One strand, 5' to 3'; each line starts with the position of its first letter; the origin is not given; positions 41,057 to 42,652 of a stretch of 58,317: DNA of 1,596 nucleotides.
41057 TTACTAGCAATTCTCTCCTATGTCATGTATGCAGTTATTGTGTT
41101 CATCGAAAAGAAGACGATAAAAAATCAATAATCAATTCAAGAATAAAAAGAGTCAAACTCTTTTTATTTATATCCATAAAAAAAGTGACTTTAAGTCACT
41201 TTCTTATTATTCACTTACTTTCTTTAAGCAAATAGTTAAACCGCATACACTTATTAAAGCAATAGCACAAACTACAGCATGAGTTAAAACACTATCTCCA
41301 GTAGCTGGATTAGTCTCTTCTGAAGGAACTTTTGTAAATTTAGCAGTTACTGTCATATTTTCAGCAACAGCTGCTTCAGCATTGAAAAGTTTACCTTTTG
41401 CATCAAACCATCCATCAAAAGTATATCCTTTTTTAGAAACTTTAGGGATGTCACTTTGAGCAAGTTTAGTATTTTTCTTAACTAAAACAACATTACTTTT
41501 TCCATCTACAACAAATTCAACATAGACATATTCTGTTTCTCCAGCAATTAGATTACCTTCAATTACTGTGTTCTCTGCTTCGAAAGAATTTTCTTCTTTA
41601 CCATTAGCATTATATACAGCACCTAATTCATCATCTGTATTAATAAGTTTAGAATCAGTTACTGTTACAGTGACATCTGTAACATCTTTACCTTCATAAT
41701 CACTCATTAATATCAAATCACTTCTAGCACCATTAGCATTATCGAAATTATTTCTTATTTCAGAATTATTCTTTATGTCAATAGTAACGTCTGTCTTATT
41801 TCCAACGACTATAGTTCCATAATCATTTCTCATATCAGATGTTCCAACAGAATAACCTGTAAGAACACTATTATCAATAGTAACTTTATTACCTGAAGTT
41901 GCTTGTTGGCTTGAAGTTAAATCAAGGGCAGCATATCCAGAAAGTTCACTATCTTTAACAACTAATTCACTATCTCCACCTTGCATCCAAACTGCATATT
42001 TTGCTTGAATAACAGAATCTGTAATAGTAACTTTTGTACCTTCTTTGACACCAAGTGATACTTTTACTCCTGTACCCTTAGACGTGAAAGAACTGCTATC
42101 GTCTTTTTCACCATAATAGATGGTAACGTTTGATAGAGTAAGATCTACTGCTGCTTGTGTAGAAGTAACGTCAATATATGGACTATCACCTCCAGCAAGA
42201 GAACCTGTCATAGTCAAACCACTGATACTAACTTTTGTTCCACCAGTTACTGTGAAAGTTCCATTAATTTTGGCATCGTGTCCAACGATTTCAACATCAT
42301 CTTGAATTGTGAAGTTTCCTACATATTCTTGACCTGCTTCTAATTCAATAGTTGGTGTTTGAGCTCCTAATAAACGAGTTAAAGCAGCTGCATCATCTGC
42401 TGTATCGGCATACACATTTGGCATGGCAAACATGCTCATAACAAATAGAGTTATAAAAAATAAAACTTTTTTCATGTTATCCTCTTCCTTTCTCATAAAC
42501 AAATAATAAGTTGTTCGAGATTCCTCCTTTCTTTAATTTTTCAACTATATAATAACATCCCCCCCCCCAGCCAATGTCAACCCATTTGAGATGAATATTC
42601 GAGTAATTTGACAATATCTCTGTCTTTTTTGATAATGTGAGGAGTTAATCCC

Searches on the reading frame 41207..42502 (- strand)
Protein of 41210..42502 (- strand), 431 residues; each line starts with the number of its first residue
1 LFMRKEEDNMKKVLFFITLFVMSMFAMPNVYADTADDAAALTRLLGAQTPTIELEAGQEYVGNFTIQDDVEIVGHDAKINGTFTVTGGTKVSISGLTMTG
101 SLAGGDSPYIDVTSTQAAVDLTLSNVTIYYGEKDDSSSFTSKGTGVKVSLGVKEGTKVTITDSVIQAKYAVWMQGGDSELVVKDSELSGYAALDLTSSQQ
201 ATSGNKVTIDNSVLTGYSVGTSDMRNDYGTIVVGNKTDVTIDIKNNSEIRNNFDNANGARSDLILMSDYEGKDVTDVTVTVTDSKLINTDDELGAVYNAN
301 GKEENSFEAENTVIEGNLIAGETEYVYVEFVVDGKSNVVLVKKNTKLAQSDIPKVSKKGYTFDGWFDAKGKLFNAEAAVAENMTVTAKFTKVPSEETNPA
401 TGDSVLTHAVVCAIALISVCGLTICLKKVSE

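Call 5: search_protein_families(library=pfam, proteins=[window:41207-42475:-])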
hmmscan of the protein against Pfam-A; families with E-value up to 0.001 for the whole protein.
window:41207-42475:- (422 aa): 2 families
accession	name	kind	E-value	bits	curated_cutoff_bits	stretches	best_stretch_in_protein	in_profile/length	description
PF09479.16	Flg_new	-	1.7e-07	31.7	27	1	319-379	3-65/65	Listeria-Bacteroides repeat domain (List_Bact_rpt)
PF18998.6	Flg_new_2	-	0.00085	19.7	23.6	1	348-383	32-72/73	Divergent InlB B-repeat domain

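Call 10: find_encoding_contigs(protein=window:41207-42475:-, flank=6000, max_places=10)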
Protein window:41207-42475:- (422 aa): no gene with exactly this product is on record in the collection.

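Call 11: find_encoding_contigs(protein=window:41210-42502:-, flank=6000, max_places=10)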
Protein seq(431 aa) (431 aa): no gene with exactly this product is on record in the collection.
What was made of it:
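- Tried and rejected: Both the 422-aa and 431-aa start variants returned nothing (calls 10, 11).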

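Call 17: find_related_loci(query=window:41207-42475:-, collection=genome_contigs, flank=4000)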
Query window:41207-42475:- (422 aa) in genome_contigs; peptide patterns used: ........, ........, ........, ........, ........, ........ (x = any residue, [..] = any of these).
190 stretches matched a pattern; 29 encode a relative of the query (tblastn E <= 1e-3); 29 distinct loci.
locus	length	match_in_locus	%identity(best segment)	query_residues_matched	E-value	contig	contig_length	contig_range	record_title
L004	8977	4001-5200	52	2-394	5e-117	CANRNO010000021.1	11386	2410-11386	MAG: uncultured Bacilli bacterium isolate Lapin-020__bin61 genome assembly, contig: Lapin-020__NODE_8258_length_11386_co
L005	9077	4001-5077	30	288-419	1e-10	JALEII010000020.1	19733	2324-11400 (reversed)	MAG: Clostridiales bacterium isolate SUG31 k141_5947879, whole genome shotgun sequence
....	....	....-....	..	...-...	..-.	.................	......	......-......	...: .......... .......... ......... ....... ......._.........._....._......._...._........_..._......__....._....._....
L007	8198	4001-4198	47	319-382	7e-9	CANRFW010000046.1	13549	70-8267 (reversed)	MAG: uncultured Clostridia bacterium isolate Lapin-023__bin33 genome assembly, contig: Lapin-023__NODE_5892_length_13549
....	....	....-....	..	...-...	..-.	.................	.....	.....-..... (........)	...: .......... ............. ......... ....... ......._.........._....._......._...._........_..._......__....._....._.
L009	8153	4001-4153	43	342-390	2e-7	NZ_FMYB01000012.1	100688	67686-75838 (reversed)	Butyrivibrio sp. INlla16, whole genome shotgun sequence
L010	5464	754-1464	35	319-382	6e-7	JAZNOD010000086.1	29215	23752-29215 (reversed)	MAG: Eubacteriales bacterium isolate T1900044652_TS20190118.MAGScoT_cleanbin_000132 SGB_1445_k141_80220, whole genome sh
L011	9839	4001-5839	41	343-401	7e-7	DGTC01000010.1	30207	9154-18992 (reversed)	MAG TPA_asm: Lachnospira sp. UBA4346 UBA4346_contig_8519, whole genome shotgun sequence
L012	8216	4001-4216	39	313-385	2e-6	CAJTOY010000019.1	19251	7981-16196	MAG TPA_asm: uncultured Christensenella sp. isolate MGBC106726 genome assembly, contig: MGBC106726.19, whole genome shot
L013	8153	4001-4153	33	330-381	4e-6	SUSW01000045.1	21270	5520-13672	MAG: Thermoplasmata archaeon isolate SIG4 k141_765006, whole genome shotgun sequence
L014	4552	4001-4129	44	343-384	5e-6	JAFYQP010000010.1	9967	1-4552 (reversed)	MAG: Clostridia bacterium isolate RGIG7332 Water_buffalos_Cecum-4__c105538, whole genome shotgun sequence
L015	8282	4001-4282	32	311-395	6e-6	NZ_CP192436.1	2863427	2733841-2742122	Demequina aurantiaca strain ARC0220 chromosome, complete genome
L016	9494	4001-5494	45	299-390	8e-6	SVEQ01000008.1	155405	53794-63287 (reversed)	MAG: Lachnospiraceae bacterium isolate SIG310 NODE_176_length_155405_cov_25.040546, whole genome shotgun sequence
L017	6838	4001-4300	30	330-419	1e-5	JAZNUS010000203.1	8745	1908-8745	MAG: Clostridia bacterium isolate T1900044796_TS20190262.MAGScoT_cleanbin_000008 SGB_2680_k141_167716, whole genome shot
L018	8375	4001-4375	32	297-387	2e-5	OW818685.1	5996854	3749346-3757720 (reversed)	metagenome genome assembly, chromosome: 1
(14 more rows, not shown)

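Call 20: find_homologous_proteins(query=window:41207-42475:-, max_evalue=1e-10)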
Query window:41207-42475:- (422 aa): 13 proteins with E <= 1e-10 among 8000 candidates.
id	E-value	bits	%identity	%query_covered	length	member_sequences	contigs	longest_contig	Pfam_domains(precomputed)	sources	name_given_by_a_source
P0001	8.0e-266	899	100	100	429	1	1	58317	PF09479.17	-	-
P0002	5.2e-138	478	60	100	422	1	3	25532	PF09479.17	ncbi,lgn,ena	-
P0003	2.1e-116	407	54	99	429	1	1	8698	-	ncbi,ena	-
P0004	9.1e-111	389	54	98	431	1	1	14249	PF09479.17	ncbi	-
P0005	3.5e-109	383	52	98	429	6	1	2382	-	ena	-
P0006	9.1e-99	349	48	91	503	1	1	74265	PF09479.17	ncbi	-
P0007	1.8e-94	335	46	98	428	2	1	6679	PF09479.17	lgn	-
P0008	5.3e-89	317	51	83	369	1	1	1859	-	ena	-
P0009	1.4e-88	316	47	92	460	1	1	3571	PF09479.17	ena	-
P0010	7.3e-80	287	45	92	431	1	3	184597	PF09479.17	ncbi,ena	-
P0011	2.8e-62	229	51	61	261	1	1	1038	-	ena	-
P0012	2.3e-22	98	30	31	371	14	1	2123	PF09479.17,PF18998.7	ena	-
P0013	4.1e-21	94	28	87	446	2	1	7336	PF09479.17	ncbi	-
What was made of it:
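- Tried and rejected: The collection holds it only as a 429-aa call from the window itself (call 20).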

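Call 21: find_encoding_contigs(protein=P0002, flank=3000, max_places=6)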
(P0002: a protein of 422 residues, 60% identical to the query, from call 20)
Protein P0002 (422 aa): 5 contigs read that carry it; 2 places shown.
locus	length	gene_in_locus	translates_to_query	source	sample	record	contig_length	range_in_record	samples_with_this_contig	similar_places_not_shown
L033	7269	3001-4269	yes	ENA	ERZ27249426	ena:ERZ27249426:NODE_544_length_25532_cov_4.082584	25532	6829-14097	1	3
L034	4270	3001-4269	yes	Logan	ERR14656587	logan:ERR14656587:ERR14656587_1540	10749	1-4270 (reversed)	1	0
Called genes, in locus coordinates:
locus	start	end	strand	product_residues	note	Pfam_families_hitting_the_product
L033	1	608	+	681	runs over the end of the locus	PF13538:UvrD_C_2 (faint), PF00270:DEAD (faint), PF00580:UvrD-helicase, PF13245:AAA_19 (faint), PF01443:Viral_helicase1 (faint), PF09848:SLFN-g3_helicase (faint)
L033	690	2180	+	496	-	PF08341:TED, PF17802:SpaA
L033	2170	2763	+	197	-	PF04203:Sortase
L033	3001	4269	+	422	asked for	PF09479:Flg_new (weak)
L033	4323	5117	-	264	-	PF00528:BPD_transp_1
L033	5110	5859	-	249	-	PF02463:SMC_N (faint), PF00005:ABC_tran, PF13166:AAA_13 (faint), PF13304:AAA_21 (faint)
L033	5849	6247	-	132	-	-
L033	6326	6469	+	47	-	-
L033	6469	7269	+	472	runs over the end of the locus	PF00239:Resolvase, PF07508:Recombinase, PF13408:Zn_ribbon_recom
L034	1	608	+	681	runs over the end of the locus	PF13538:UvrD_C_2 (faint), PF00270:DEAD (faint), PF00580:UvrD-helicase, PF13245:AAA_19 (faint), PF01443:Viral_helicase1 (faint)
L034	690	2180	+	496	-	PF08341:TED (weak), PF17802:SpaA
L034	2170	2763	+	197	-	PF04203:Sortase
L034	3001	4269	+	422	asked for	PF09479:Flg_new (weak)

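Call 22: find_encoding_contigs(protein=P0003, flank=3000, max_places=4)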
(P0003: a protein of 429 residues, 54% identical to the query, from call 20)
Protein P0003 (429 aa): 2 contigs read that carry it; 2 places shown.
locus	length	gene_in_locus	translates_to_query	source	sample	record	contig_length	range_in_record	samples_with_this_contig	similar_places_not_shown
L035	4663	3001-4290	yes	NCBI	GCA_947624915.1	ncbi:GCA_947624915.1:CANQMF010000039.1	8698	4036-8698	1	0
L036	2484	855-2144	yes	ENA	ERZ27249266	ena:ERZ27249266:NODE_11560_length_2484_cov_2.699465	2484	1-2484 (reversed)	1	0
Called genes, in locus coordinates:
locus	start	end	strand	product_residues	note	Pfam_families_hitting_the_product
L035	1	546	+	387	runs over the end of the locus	PF04464:Glyphos_transf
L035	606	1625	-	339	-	PF08240:ADH_N, PF16912:Glu_dehyd_C, PF00107:ADH_zinc_N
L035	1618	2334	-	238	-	PF01128:IspD, PF12804:NTP_transf_3 (weak)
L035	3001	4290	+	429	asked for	-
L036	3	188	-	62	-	?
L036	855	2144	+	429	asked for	-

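Call 23: find_encoding_contigs(protein=P0004, flank=3000, max_places=4)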
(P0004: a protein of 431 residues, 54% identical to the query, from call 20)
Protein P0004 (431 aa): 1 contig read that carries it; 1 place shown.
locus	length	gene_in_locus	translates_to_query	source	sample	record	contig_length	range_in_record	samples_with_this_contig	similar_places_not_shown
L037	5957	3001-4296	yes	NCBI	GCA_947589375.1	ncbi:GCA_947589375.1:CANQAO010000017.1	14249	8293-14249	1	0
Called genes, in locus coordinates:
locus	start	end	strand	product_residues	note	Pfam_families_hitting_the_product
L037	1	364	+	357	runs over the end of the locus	PF00768:Peptidase_S11, PF07943:PBP5_C (weak)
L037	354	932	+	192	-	PF07670:Gate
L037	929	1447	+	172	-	PF07670:Gate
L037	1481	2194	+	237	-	PF01479:S4, PF00849:PseudoU_synth_2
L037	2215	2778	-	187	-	-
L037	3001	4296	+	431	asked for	PF09479:Flg_new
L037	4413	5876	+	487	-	PF04203:Sortase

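Call 24: find_encoding_contigs(protein=P0006, flank=3000, max_places=4)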
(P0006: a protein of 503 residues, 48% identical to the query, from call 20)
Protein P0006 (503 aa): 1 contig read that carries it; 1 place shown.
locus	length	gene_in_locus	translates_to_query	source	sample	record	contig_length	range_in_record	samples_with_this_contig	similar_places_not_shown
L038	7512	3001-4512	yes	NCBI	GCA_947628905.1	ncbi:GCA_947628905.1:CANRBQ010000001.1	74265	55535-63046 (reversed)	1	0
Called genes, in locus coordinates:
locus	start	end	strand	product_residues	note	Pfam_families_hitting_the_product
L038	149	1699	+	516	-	-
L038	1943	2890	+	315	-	PF01553:Acyltransferase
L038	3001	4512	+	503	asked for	PF09479:Flg_new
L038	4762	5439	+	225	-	PF00072:Response_reg, PF00486:Trans_reg_C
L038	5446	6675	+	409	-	PF00512:HisKA, PF02518:HATPase_c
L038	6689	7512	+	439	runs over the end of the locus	PF00089:Trypsin, PF13365:Trypsin_2, PF00595:PDZ, PF13180:PDZ_2, PF17820:PDZ_6 (weak)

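Call 30: find_related_loci(query=A1, collection=metagenome_contigs, flank=2500)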
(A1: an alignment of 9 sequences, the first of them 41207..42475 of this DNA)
Query A1 (422 aa) in metagenome_contigs; peptide patterns used: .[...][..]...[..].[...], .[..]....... (x = any residue, [..] = any of these).
74 stretches matched a pattern, but none encodes a relative of the query by tblastn (E <= 1e-3).

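Call 31: find_encoding_contigs(protein=P0010, flank=3000, max_places=6)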
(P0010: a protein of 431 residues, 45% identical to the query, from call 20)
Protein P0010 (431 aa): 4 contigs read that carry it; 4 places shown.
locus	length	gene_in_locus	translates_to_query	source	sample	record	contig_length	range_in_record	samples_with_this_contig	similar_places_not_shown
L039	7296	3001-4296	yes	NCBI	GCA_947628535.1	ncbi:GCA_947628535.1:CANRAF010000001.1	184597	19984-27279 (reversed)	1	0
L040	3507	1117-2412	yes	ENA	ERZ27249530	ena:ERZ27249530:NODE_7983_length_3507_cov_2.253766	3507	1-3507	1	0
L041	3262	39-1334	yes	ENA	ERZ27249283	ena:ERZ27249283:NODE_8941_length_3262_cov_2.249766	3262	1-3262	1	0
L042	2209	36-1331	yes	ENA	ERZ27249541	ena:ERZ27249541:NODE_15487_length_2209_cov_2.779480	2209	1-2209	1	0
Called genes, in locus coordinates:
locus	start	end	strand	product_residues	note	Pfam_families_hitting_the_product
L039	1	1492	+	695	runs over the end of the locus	PF00575:S1 (faint), PF17876:CSD2 (faint), PF00773:RNB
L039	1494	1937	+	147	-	PF01668:SmpB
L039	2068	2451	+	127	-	-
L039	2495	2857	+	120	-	-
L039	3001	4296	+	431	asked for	PF09479:Flg_new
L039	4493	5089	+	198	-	PF05198:IF3_N, PF00707:IF3_C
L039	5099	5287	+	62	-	PF01632:Ribosomal_L35p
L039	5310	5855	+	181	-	PF00453:Ribosomal_L20, PF07498:Rho_N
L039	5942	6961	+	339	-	PF00318:Ribosomal_S2, PF07498:Rho_N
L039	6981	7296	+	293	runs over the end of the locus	PF25025:EF-Ts_N (weak), PF00889:EF_TS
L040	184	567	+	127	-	-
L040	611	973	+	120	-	-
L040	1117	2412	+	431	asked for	PF09479:Flg_new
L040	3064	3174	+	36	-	PF00707:IF3_C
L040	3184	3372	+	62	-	PF01632:Ribosomal_L35p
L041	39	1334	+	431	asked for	PF09479:Flg_new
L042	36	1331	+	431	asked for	PF09479:Flg_new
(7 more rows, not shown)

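Call 32: find_encoding_contigs(protein=P0007, flank=3000, max_places=6)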
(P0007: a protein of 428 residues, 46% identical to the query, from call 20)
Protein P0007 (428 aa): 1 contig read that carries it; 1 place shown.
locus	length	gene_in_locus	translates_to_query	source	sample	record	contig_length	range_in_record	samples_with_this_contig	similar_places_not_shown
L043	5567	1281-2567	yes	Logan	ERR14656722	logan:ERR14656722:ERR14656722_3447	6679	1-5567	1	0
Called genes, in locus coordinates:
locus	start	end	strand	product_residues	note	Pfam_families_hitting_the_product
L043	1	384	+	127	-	?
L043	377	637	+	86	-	-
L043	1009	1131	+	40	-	-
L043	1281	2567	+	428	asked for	PF09479:Flg_new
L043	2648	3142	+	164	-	PF01381:HTH_3, PF12844:HTH_19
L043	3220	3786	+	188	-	-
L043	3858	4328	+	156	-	-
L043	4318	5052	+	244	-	PF08843:AbiEii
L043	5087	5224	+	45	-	-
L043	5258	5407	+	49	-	-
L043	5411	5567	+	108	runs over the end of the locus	-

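Call 33: find_encoding_contigs(protein=P0009, flank=3000, max_places=6)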
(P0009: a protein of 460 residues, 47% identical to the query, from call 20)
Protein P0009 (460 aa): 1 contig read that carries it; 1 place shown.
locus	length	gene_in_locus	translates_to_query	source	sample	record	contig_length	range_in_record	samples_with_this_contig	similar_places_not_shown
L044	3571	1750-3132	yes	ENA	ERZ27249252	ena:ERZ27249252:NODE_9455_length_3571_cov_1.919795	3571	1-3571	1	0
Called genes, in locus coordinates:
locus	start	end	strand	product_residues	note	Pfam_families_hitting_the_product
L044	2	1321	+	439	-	?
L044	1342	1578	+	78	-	-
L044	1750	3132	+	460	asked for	PF09479:Flg_new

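Call 34: find_encoding_contigs(protein=P0005, flank=3000, max_places=10)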
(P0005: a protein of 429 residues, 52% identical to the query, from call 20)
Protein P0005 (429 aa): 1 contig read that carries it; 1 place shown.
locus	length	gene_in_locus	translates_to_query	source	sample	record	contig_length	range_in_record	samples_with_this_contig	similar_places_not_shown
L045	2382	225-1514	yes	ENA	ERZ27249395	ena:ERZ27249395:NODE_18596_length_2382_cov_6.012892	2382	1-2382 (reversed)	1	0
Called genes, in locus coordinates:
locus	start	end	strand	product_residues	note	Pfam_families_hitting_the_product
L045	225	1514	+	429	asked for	-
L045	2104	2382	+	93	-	?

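Call 46: search_solved_structures(query=A1, max_evalue=0.01)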
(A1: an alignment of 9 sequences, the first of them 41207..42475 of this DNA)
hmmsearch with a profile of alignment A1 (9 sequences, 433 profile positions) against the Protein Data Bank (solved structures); distinct sequences matched with E-value up to 0.01: 8.
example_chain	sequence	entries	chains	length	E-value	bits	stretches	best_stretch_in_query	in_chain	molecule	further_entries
10qf_A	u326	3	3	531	8.7e-05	24.7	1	320-388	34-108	exo-alpha-sialidase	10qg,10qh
10qi_A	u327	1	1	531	8.7e-05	24.7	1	320-388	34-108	exo-alpha-sialidase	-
1m9s_A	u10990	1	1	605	0.0001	24.5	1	312-392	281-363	Internalin B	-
2y5p_A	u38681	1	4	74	0.00018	23.7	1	321-385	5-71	INTERNALIN B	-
9qr5_A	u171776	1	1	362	0.00029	23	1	311-385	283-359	Internalin B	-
7nms_A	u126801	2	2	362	0.00044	22.4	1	311-385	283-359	Internalin B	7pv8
2y5q_A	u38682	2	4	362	0.00057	22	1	311-385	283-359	INTERNALIN B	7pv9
9qr4_A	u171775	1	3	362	0.0009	21.4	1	312-385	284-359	Internalin B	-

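Call 47: search_protein_families(library=ncbifam, proteins=[window:41207-42475:-], max_evalue=0.01)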
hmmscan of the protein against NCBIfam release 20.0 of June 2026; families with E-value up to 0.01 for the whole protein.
window:41207-42475:- (422 aa): 1 family
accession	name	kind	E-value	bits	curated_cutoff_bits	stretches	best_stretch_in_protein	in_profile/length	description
TIGR02543.1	List_Bact_rpt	repeat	9.4e-07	29.1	20.95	1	347-383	2-43/44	TIGR02543 family repeat protein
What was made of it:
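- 41207..42475 (-): Controlled gene: a 422-aa secreted beta-helix protein with an InlB-B-repeat/Flg_new domain and a C-terminal NPATG sorting signal. Pfam and NCBIfam hits (calls 5, 47).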

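Call 48: predict_structure(alignment_id=A1)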
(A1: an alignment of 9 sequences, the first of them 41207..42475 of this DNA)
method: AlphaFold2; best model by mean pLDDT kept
length: 422 residues; sequences in the alignment: 9
mean_pLDDT: 85.3   pTM: 0.81
mean pLDDT of the five models: 85.3, 83.6, 82.4, 81.1, 80.7
residues with pLDDT >= 90: 258; 70-90: 88; 50-70: 42; < 50: 34
segments of 3 or more residues with pLDDT < 50: 13-21, 388-400, 415-422
pLDDT, mean of each block of 10 residues (from residue 1): 52 46 87 95 96 96 96 96 97 74 97 98 88 93 97 97 96 98 91 95 94 61 94 98 80 84 85 95 82 87 90 86 93 91 91 94 92 93 68 46 54 48 44
secondary structure, 60 per line:
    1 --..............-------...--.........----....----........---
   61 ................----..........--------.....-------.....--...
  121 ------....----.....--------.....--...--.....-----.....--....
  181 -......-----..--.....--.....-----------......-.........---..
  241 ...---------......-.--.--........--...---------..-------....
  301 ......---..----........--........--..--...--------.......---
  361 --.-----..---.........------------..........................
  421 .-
elements in order: H3-16 E24-26 H29-37 E42-45 E50-57 E61-76 E81-90 E99-103 E111-115 E118-120 H127-130 E135-139 E148-152 E155-157 E160-164 E170-174 E177-180 E182-187 E197-201 E204-208 E220-225 E227-235 E239-243 E253-258 E266-273 E276-278 E297-306 E316-323 E326-333 E351-357 E374-382 H395-421
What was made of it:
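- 41207..42475 (-): AlphaFold model with pLDDT 85 (call 48).
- On Right-handed parallel beta-helix (pectin-lyase-like fold) proteins: The AlphaFold model has pLDDT 85.3 and pTM 0.81, with stacked short strands over residues about 40-310 (call 48).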

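Call 51: fold_search(model_id=the predicted structure, library=pdb)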
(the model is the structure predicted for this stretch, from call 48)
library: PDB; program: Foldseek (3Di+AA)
matches with E <= 10: 560; with E <= 0.001: 2
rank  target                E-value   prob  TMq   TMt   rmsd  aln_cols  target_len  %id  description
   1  6w4q_A                3.9e-04  1.00  0.32  0.20   9.2       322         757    9  Crystal structure of full-length tailspike protein 2 (TSP2, ORF211) ) from Escherichia coli O157:H7 bacteriophage CAB1 (released 2021-01-20)
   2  2pyg_B                5.3e-04  0.98  0.22  0.24  14.7       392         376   14  Azotobacter vinelandii Mannuronan C-5 epimerase AlgE4 A-module (released 2008-05-27)
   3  6f7d                  1.0e-03  0.89  0.23  0.19  17.7       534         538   12  Crystal structure of Dettilon tailspike protein (gp208) (released 2018-12-19)
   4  2pyg_A                1.3e-03  1.00  0.31  0.35  11.8       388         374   14  Azotobacter vinelandii Mannuronan C-5 epimerase AlgE4 A-module (released 2008-05-27)
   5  6w4q_D                1.4e-03  1.00  0.36  0.22   7.2       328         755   10  Crystal structure of full-length tailspike protein 2 (TSP2, ORF211) ) from Escherichia coli O157:H7 bacteriophage CAB1 (released 2021-01-20)
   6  5w6p_A                1.6e-03  0.99  0.33  0.22  16.6       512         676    9  Crystal structure of Bacteriophage CBA120 tailspike protein 2 enzymatically active domain (TSP2dN, orf211) (released 2018-10-24)
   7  4pex_B                2.1e-03  1.00  0.32  0.26  10.5       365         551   13  Structure of the E502A variant of sacteLam55A from Streptomyces sp. SirexAA-E in complex with glucose (released 2015-03-18)
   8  5w6p_D                2.6e-03  1.00  0.38  0.26   6.5       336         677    9  Crystal structure of Bacteriophage CBA120 tailspike protein 2 enzymatically active domain (TSP2dN, orf211) (released 2018-10-24)
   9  5g5n_A                2.8e-03  1.00  0.31  0.39  11.6       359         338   14  Structure of the snake adenovirus 1 hexon-interlacing LH3 protein, methylmercury chloride derivative (released 2017-06-07)
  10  4pey_A                3.3e-03  1.00  0.33  0.26  10.7       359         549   14  Structure of the E502A variant of sacteLam55A from Streptomyces sp. SirexAA-E in complex with laminaritriose (released 2015-03-18)
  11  4pex_A                3.8e-03  0.99  0.30  0.24  11.6       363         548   14  Structure of the E502A variant of sacteLam55A from Streptomyces sp. SirexAA-E in complex with glucose (released 2015-03-18)
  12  6kfn                  4.2e-03  1.00  0.42  0.58   8.0       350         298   16  Crystal structure of alginate lyase from Paenibacillus sp. str. FPU-7 (released 2019-10-30)
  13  6w4q_B                4.2e-03  1.00  0.35  0.21   7.6       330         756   10  Crystal structure of full-length tailspike protein 2 (TSP2, ORF211) ) from Escherichia coli O157:H7 bacteriophage CAB1 (released 2021-01-20)
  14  4pew_B                4.3e-03  0.99  0.31  0.25  11.0       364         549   12  Structure of sacteLam55A from Streptomyces sp. SirexAA-E (released 2015-03-18)
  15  10qf                  4.8e-03  1.00  0.15  0.13   2.5        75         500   31  Crystal Structure of Treponema denticola Sialidase (TDE_0471) (released 2026-02-25)
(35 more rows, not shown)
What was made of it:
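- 41207..42475 (-): Foldseek gives weak beta-helix matches (call 51).
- On Right-handed parallel beta-helix (pectin-lyase-like fold) proteins: E-values are weak (4e-4 and above) and TM-scores are 0.2-0.4 (call 51).
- Checked: a predicted right-handed beta-helix plus an InlB-B-repeat/Flg_new domain (calls 5, 48, 51);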
